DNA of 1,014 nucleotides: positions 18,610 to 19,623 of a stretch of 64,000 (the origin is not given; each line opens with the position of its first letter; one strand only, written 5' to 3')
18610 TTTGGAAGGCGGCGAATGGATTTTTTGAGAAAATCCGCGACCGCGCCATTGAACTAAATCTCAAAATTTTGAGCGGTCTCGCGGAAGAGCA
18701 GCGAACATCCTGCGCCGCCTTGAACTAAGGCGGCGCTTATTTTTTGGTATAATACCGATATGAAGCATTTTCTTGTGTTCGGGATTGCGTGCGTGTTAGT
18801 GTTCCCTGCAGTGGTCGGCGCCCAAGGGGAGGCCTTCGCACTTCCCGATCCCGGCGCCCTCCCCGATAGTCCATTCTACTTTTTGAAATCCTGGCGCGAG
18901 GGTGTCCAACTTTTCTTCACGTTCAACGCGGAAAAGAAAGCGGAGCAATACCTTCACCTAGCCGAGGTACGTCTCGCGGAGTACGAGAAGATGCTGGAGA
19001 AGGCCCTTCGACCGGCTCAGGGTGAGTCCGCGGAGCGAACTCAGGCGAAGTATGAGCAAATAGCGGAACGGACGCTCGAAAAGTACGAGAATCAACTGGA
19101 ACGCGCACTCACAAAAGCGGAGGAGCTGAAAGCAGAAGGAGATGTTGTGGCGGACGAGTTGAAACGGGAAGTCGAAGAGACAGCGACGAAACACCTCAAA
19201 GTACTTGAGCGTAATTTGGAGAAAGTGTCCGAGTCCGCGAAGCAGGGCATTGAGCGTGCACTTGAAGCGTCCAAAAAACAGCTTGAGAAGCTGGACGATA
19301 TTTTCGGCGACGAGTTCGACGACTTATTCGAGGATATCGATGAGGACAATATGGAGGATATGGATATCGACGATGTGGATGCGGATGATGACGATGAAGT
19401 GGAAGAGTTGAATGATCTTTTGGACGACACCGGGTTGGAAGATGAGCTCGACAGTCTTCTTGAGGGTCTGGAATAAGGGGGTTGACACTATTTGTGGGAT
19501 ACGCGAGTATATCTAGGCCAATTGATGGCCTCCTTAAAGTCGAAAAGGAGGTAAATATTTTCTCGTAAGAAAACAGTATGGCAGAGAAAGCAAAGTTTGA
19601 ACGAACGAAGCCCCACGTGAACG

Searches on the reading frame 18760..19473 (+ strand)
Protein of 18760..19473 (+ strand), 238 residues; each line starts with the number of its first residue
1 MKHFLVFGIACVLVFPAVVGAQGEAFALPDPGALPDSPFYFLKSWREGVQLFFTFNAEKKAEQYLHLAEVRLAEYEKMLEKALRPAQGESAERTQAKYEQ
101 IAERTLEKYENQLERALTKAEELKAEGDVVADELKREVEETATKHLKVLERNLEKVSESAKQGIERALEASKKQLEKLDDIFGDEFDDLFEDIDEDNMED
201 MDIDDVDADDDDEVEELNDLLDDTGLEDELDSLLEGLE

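Call 62: search_protein_families(library=pfam, proteins=[window:18760-19473:+], max_evalue=0.001)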
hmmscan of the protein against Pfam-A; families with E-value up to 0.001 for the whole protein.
window:18760-19473:+ (238 aa): 1 family
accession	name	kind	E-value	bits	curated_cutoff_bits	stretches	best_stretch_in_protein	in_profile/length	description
PF18915.5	DUF5667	-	3.2e-17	63.2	27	1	32-158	1-98/99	Domain of unknown function (DUF5667)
